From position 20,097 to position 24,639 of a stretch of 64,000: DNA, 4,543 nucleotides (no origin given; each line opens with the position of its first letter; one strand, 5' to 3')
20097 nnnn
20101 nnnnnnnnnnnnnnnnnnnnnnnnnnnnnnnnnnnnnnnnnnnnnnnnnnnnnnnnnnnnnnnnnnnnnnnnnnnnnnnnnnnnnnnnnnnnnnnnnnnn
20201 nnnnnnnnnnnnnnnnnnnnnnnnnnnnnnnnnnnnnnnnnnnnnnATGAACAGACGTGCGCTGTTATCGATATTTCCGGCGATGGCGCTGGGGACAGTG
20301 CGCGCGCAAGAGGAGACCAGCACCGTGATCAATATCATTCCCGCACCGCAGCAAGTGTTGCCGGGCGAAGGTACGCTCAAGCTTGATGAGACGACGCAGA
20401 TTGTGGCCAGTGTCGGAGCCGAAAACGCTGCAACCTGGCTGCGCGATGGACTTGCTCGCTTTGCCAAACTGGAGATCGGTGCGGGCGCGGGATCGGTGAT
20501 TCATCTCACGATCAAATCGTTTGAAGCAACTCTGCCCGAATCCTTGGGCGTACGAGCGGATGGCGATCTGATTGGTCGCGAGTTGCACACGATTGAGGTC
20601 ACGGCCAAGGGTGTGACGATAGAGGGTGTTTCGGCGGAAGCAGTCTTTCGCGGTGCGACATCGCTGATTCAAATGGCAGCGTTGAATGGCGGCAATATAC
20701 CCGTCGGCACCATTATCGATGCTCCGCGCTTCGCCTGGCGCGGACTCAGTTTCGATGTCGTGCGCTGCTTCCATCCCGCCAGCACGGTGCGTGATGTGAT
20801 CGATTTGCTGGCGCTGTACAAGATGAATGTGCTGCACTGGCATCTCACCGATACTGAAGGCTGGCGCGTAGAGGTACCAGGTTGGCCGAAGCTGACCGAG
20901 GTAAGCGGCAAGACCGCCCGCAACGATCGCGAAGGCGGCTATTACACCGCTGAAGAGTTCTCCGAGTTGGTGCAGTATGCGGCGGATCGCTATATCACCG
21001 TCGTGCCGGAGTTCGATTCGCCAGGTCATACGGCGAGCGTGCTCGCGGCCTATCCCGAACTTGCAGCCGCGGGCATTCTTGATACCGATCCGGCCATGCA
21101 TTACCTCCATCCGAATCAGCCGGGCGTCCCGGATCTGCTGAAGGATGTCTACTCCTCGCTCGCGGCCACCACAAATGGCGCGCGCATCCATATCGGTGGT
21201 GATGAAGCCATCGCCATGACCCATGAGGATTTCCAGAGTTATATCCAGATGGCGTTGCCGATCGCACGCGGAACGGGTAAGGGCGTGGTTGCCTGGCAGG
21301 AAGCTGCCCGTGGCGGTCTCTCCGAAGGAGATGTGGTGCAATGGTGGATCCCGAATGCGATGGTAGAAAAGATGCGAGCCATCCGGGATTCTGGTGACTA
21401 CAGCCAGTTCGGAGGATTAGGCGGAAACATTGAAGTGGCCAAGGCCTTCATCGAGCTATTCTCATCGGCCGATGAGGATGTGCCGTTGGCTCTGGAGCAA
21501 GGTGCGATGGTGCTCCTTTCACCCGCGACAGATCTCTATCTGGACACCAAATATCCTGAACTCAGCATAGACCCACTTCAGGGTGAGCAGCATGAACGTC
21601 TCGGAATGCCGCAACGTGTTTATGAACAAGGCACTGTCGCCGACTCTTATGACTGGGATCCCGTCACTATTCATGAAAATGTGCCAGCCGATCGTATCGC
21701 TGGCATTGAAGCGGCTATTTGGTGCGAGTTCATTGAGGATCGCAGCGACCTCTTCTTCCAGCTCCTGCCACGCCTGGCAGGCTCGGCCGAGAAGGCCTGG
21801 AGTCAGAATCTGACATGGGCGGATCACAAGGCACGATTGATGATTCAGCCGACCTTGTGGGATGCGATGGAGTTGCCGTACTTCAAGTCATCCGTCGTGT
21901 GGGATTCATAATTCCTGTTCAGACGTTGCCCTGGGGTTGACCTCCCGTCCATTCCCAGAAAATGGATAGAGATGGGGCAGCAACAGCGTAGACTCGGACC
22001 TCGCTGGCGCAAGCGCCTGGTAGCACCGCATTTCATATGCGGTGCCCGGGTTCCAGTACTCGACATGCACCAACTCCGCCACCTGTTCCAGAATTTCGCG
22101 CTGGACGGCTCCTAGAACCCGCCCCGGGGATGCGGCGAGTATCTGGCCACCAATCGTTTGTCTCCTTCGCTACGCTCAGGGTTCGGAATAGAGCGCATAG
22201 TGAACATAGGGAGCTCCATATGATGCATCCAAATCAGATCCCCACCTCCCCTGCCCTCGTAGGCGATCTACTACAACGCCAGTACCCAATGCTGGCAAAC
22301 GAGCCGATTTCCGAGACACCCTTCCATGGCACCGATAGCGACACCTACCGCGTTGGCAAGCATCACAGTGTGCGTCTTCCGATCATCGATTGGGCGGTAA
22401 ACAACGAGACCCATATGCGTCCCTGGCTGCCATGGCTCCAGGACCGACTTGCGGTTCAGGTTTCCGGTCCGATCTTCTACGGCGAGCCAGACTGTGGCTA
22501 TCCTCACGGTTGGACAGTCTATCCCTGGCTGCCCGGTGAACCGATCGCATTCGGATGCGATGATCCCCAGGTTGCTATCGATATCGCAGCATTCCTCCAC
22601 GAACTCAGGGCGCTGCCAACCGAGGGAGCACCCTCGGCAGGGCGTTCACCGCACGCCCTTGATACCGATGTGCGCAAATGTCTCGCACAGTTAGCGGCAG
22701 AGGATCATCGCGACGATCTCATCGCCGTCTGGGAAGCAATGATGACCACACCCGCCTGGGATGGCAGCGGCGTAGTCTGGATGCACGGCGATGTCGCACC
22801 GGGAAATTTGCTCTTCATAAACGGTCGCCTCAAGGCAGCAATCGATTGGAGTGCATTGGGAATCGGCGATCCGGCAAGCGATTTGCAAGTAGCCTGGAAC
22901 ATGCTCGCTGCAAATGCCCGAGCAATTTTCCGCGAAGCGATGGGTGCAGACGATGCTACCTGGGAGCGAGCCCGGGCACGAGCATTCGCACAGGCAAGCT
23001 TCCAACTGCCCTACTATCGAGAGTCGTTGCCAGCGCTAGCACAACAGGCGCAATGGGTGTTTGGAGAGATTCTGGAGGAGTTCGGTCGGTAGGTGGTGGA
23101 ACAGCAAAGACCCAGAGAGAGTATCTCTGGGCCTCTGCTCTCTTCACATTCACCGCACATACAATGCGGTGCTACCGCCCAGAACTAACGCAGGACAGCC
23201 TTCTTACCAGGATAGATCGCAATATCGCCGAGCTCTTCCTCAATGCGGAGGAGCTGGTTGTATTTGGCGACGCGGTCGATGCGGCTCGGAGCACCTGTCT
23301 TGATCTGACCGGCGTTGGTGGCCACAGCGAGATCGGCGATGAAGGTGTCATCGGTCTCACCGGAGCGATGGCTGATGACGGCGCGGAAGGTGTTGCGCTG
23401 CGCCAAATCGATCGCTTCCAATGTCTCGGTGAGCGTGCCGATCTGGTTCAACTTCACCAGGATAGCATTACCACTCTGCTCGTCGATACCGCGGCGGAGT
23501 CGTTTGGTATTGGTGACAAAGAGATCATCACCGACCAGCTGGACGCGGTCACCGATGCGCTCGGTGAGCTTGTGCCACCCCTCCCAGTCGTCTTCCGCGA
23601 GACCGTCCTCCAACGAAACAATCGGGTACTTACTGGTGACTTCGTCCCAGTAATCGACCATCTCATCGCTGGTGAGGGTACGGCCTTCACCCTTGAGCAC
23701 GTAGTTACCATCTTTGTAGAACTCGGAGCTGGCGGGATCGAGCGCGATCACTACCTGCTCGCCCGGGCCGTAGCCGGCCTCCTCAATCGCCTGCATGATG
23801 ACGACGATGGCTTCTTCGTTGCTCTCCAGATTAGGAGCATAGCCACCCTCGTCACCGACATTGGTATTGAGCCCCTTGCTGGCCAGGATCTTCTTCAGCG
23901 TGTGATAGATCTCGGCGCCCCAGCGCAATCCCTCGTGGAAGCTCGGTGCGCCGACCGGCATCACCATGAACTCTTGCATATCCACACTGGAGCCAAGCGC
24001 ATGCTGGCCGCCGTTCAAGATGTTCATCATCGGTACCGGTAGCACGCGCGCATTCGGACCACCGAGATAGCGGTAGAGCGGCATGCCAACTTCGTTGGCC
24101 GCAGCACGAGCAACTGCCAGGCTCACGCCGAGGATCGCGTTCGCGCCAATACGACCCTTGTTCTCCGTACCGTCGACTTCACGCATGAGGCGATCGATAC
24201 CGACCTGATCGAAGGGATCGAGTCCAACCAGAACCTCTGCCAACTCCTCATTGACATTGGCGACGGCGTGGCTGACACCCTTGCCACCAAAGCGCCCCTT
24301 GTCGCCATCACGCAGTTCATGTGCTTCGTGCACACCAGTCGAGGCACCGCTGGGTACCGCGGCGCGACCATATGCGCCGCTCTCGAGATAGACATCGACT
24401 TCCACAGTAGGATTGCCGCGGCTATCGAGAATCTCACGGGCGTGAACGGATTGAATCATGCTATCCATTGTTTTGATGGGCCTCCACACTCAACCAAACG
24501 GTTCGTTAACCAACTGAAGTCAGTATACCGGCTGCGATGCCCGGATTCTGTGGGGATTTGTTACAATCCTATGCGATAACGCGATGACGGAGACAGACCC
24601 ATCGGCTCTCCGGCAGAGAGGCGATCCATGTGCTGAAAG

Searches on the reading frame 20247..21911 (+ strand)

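Call 17: search_protein_families(library=pfam, proteins=[window:20247-21911:+], max_evalue=0.0001)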
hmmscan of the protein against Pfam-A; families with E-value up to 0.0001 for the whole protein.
window:20247-21911:+ (554 aa): 2 families
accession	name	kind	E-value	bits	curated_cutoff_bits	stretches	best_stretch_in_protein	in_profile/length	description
PF00728.28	Glyco_hydro_20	-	1.1e-66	226.1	22.3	2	162-357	1-226/348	Glycosyl hydrolase family 20, catalytic domain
PF02838.20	Glyco_hydro_20b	-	1e-16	62.2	26.1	1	28-159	2-124/124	Glycosyl hydrolase family 20, domain 2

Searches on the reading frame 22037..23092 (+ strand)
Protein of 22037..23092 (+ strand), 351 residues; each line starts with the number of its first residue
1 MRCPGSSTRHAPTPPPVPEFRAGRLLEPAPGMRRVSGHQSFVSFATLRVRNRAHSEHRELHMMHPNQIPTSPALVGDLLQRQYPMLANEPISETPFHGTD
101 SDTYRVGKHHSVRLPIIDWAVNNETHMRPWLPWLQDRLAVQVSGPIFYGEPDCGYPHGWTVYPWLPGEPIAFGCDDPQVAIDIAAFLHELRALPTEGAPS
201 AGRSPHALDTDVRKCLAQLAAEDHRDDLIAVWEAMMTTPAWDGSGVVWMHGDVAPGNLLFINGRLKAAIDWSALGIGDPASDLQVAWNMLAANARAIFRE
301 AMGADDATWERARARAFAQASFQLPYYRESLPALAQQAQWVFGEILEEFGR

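Call 17: search_protein_families(library=pfam, proteins=[window:22037-23092:+], max_evalue=0.0001)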
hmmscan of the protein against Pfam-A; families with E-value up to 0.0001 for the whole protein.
window:22037-23092:+ (351 aa): 1 family
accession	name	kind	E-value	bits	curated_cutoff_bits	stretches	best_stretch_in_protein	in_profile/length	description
PF01636.29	APH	-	3.5e-28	99.4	23.2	1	97-314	7-238/239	Phosphotransferase enzyme family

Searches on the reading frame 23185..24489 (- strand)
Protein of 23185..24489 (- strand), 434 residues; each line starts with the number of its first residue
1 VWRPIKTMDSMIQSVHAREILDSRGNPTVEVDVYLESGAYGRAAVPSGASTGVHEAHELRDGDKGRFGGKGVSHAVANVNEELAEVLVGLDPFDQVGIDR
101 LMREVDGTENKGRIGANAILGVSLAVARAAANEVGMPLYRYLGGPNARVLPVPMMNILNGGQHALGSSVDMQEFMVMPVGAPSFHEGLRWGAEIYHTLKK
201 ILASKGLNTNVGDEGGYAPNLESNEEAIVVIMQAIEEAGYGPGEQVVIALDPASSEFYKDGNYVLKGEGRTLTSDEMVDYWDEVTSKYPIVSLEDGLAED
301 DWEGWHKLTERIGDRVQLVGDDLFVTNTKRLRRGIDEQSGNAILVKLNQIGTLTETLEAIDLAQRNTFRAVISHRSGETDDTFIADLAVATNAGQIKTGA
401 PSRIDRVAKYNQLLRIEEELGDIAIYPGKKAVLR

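Call 17: search_protein_families(library=pfam, proteins=[window:23185-24489:-], max_evalue=0.0001)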
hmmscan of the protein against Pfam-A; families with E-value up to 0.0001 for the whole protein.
window:23185-24489:- (434 aa): 2 families
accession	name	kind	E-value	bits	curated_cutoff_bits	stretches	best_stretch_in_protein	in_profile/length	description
PF00113.28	Enolase_C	-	1.1e-131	439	21.5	1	148-431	2-292/296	Enolase, C-terminal TIM barrel domain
PF03952.21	Enolase_N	-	1.6e-60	203.5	35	1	12-142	1-131/131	Enolase, N-terminal domain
